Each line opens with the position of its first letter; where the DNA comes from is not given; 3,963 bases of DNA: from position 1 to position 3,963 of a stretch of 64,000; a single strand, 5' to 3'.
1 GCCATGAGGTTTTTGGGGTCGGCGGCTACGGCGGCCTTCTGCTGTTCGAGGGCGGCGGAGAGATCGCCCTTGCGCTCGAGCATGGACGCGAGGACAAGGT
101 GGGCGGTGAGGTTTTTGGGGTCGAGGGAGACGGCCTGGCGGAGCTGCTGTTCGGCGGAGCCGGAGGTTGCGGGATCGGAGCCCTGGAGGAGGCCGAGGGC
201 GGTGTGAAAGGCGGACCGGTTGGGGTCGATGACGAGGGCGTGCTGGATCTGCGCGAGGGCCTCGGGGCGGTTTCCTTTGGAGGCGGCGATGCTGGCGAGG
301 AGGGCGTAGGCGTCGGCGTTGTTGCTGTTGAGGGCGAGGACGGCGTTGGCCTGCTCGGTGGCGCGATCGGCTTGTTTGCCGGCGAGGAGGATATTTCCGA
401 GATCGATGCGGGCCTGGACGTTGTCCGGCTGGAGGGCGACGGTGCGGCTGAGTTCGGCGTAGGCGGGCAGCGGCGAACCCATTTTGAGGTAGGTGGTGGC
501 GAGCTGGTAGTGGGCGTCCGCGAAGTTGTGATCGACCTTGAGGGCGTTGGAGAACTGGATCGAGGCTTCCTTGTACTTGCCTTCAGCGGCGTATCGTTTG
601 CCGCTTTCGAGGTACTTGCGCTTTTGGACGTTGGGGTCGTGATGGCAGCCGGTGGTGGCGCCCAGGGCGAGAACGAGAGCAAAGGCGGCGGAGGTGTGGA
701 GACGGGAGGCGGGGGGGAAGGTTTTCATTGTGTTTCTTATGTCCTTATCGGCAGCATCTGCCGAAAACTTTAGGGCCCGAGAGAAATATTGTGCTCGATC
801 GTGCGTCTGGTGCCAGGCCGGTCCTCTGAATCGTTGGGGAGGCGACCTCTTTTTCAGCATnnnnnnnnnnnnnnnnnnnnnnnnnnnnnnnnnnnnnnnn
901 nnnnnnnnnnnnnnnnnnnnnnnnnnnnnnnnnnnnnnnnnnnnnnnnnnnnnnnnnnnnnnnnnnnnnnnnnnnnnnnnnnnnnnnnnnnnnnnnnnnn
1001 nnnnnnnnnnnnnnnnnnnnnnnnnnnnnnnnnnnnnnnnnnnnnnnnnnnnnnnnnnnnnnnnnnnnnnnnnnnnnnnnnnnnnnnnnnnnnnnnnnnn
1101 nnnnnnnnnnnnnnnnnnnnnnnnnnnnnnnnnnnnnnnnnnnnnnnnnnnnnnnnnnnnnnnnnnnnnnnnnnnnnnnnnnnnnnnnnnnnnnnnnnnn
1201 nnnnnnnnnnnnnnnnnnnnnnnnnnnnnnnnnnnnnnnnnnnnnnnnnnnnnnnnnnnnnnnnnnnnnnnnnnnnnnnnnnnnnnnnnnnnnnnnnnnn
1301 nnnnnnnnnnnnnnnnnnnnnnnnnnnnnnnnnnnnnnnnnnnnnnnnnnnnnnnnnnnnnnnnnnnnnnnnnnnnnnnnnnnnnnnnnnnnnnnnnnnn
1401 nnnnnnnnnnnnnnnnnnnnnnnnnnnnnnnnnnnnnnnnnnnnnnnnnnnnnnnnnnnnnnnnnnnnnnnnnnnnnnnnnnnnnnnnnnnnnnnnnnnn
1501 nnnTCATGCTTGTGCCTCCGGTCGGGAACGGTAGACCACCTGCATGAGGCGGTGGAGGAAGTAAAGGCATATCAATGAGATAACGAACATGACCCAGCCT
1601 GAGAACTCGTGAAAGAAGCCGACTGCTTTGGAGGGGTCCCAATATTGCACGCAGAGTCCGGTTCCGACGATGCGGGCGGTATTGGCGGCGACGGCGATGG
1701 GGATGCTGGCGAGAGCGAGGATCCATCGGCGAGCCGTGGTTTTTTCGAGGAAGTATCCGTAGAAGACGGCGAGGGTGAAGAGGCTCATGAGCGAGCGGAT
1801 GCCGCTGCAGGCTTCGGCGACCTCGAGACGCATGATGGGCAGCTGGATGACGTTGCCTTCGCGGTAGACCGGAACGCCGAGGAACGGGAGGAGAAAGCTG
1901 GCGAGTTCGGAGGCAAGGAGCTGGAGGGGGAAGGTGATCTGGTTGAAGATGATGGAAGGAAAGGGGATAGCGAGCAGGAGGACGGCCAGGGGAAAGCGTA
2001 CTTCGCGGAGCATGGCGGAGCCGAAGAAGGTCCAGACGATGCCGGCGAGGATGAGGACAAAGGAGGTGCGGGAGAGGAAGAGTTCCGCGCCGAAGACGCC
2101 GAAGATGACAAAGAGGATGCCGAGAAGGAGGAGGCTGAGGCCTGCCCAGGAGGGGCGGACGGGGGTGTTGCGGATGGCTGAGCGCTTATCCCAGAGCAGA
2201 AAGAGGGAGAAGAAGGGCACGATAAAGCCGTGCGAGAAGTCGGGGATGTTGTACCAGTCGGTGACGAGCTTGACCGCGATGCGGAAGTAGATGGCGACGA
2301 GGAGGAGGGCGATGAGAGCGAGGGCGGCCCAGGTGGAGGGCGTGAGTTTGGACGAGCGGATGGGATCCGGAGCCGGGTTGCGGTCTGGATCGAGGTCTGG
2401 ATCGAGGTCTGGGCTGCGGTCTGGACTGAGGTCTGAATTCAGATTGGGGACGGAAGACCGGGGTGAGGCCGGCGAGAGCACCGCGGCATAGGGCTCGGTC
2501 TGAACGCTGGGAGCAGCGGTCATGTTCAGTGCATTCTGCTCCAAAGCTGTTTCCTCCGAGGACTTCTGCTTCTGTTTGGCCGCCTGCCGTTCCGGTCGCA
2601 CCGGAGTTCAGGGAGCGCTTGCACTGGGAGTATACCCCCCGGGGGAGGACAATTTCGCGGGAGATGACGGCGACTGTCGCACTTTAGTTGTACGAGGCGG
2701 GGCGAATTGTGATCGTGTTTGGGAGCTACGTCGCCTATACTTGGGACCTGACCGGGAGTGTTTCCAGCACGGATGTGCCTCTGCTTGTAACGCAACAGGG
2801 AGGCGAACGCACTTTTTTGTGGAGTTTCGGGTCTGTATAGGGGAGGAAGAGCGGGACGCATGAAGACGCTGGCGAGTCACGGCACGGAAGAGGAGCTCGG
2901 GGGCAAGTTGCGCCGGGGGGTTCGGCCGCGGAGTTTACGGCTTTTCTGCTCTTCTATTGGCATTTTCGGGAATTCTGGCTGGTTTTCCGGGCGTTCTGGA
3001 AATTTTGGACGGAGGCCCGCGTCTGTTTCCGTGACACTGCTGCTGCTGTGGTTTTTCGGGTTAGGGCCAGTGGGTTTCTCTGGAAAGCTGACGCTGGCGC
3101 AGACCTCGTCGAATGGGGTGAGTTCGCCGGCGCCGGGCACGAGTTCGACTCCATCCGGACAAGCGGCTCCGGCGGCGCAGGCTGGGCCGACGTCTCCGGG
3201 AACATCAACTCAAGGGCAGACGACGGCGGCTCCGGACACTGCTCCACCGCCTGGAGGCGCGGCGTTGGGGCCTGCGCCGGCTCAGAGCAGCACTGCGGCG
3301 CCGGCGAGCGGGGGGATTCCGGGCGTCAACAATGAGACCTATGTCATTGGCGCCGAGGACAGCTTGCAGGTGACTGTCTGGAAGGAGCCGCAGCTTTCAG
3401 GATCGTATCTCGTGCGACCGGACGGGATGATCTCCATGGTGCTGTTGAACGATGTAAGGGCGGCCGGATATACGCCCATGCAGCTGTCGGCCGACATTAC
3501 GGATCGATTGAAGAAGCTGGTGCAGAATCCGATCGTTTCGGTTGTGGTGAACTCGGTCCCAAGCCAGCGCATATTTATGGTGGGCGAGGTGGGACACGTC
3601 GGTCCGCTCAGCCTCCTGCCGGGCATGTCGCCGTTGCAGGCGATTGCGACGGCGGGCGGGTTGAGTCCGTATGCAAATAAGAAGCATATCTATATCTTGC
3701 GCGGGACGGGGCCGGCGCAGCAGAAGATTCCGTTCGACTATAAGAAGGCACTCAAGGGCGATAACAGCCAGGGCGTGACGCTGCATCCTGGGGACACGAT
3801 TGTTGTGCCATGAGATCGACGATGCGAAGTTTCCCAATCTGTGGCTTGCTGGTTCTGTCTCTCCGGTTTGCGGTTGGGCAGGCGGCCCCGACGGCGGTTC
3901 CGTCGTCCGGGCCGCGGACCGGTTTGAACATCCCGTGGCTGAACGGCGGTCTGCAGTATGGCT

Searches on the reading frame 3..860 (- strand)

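Call 7: search_protein_families(library=pfam, proteins=[window:3-860:-], max_evalue=0.001)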
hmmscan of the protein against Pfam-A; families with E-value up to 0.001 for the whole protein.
window:3-860:- (286 aa): 15 families
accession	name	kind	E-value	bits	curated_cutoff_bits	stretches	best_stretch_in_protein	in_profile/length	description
PF13414.12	TPR_11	-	5e-20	71.4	26.8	1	87-128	1-42/42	TPR repeat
PF13431.12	TPR_17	-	1.4e-17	62.9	24.4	0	105-128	4-27/34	Tetratricopeptide repeat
PF14559.12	TPR_19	-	3.9e-17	62.8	25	1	158-223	1-66/68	Tetratricopeptide repeat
PF07719.23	TPR_2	-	3.2e-15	55.4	27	0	182-214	1-33/34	Tetratricopeptide repeat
PF13432.12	TPR_16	-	3.3e-14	53.4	32.7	1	235-284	15-64/65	Tetratricopeptide repeat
PF13428.12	TPR_14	-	3e-11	43.3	23.5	0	115-156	2-43/44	Tetratricopeptide repeat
PF23914.1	TPR_CcmH_CycH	-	5.5e-11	43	42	2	176-273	44-143/158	Cytochrome c-type biogenesis protein H TPR domain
PF13181.12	TPR_8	-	1.3e-10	40.9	25.7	0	253-284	3-34/34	Tetratricopeptide repeat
PF00515.34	TPR_1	-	5.6e-10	39.1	27.8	0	182-214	1-33/34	Tetratricopeptide repeat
PF14561.12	TPR_20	-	5.6e-07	30.2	25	0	132-170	6-44/90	Tetratricopeptide repeat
PF13371.12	TPR_9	-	1.7e-06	28.4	35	0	154-221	1-68/73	Tetratricopeptide repeat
PF13424.12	TPR_12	-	1.5e-05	25.5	30.1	0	153-209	15-72/77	Tetratricopeptide repeat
PF25062.1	ARM_TT21_N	-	2.7e-05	24.4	40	0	178-284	96-201/222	Tetratricopeptide repeat protein 21 N-terminal ARM repeat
PF24575.1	TPR_Slam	-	3.8e-05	24.5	35.2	0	133-170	66-103/104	Surface lipoprotein assembly modifier, N-terminal TPR repeats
PF12895.13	ANAPC3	-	0.0003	21.5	27.2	0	94-163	3-71/82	Anaphase-promoting complex, cyclosome, subunit 3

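Call 65: search_protein_families(library=ncbifam, proteins=[window:3-860:-], max_evalue=0.00001)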
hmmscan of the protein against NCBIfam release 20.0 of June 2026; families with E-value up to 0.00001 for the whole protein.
window:3-860:- (286 aa): 12 families
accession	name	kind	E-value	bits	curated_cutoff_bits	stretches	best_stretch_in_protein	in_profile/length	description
TIGR02917.1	PEP_TPR_lipo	equivalog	2.2e-31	108.6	312.2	1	59-284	4-226/899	XrtA/PEP-CTERM system TPR-repeat protein PrsT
NF040959.1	MamA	equivalog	3.4e-24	85.4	200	1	76-226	33-183/204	magnetosome protein MamA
TIGR02521.1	type_IV_pilW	equivalog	3e-15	56.4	154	1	73-216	13-169/234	type IV pilus biogenesis/stability protein PilW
NF033762.1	social_mot_Tgl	equivalog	4e-12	46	225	1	53-229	3-183/252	social motility TPR repeat lipoprotein Tgl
TIGR00990.1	3a0801s09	subfamily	3e-10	39.4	757.25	1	81-279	299-495/615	mitochondrial import receptor subunit TOM70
NF033758.1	gliding_GltE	equivalog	1.5e-09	37.3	225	1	19-182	169-324/411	adventurous gliding motility TPR repeat lipoprotein GltE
TIGR02552.1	LcrH_SycD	equivalog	2.8e-08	33.6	104.8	0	90-148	62-120/136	SycD/LcrH family type III secretion system chaperone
NF033920.0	C39_PA2778_fam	equivalog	9e-08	31.8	150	0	139-212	181-254/255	PA2778 family cysteine peptidase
NF007302.0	PRK09782.1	equivalog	4.8e-07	28.1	1223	0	178-272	607-701/990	phage receptor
NF008757.0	PRK11788.1-5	equivalog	1.4e-06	27.7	363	0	83-228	183-328/388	lipopolysaccharide assembly protein LapB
NF008520.0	PRK11447.1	equivalog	8.1e-06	23.9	858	0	78-212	270-415/1157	cellulose synthase complex outer membrane protein BcsC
NF047507.1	TPR_BatC_Lepto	exception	9.9e-06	25.2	175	0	72-117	88-133/214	TPR repeat-containing protein BatC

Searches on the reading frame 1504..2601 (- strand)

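Call 7: search_protein_families(library=pfam, proteins=[window:1504-2601:-], max_evalue=0.001)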
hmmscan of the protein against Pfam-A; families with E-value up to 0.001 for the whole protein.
window:1504-2601:- (365 aa): 1 family
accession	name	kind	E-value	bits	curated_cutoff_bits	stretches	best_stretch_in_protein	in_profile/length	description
PF09721.15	Exosortase_EpsH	-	7.1e-78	261.9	25.7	1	99-351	2-252/254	Transmembrane exosortase (Exosortase_EpsH)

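Call 65: search_protein_families(library=ncbifam, proteins=[window:1504-2601:-], max_evalue=0.00001)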
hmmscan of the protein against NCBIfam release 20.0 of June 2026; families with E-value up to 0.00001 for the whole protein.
window:1504-2601:- (365 aa): 16 families
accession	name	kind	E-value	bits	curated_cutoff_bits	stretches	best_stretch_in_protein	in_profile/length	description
TIGR04152.1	exosort_VPLPA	exception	6.3e-72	243.2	400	1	114-361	2-250/486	VPLPA-CTERM-specific exosortase XrtD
TIGR03109.2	exosort_XrtA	exception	4e-63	213.3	208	1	93-352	2-258/261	exosortase A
NF038142.1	exosort_XrtW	exception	4.2e-63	213.4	425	1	91-355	2-267/494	exosortase W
TIGR02602.1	8TM_EpsH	subfamily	5.3e-61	206.2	105.55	1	113-349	1-236/241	exosortase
NF035943.2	exosort_XrtV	exception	1.6e-43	148.9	313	1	95-355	6-268/270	exosortase V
TIGR03113.1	exosort_XrtB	exception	2.6e-34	119.1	275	1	98-356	5-267/268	exosortase B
TIGR04151.1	exosort_VPDSG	exception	3.3e-28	99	300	1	99-356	35-302/306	VPDSG-CTERM-specific exosortase XrtC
TIGR04178.1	exo_archaeo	signature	1.1e-21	76.9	23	1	259-353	1-95/97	exosortase/archaeosortase family protein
NF033464.1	cyanoexo_CrtC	exception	6.9e-19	68.5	225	1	95-350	8-271/278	cyanoexosortase C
TIGR04156.1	cyanoexo_CrtB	exception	1e-15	58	300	1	104-356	13-270/280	cyanoexosortase B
TIGR03763.1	cyanoexo_CrtA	exception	4.3e-13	49.4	150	1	96-349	10-254/260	cyanoexosortase A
TIGR04476.1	exosort_XrtN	exception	1.3e-12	47.5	200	1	96-354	5-248/406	exosortase N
TIGR04489.1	exosort_XrtO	exception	2.7e-07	29.7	250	1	175-351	79-256/451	exosortase O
NF033770.1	exosort_XrtT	exception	3.9e-07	29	250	1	203-351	112-265/472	exosortase T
TIGR04124.1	archaeo_artE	exception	2.6e-06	27.6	95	1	218-346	22-143/153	archaeosortase family protein ArtE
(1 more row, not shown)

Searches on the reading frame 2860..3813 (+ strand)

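Call 65: search_protein_families(library=ncbifam, proteins=[window:2860-3813:+], max_evalue=0.00001)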
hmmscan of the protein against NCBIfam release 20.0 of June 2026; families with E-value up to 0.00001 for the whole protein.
window:2860-3813:+ (317 aa): 4 families
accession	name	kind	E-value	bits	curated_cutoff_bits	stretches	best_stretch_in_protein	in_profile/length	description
TIGR03027.2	pepcterm_export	equivalog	1.2e-40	139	180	1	160-317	2-165/169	XrtA/PEP-CTERM system exopolysaccharide export protein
NF041843.1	EpsY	equivalog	9.2e-38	129.6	320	1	156-316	48-210/211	exopolysaccharide export protein EpsY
NF011658.0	PRK15078.1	subfamily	7e-16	58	333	1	157-317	81-250/380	polysaccharide export protein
TIGR03028.1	EpsE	equivalog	2.2e-11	43.6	262.65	1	161-316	2-159/239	polysaccharide export protein EpsE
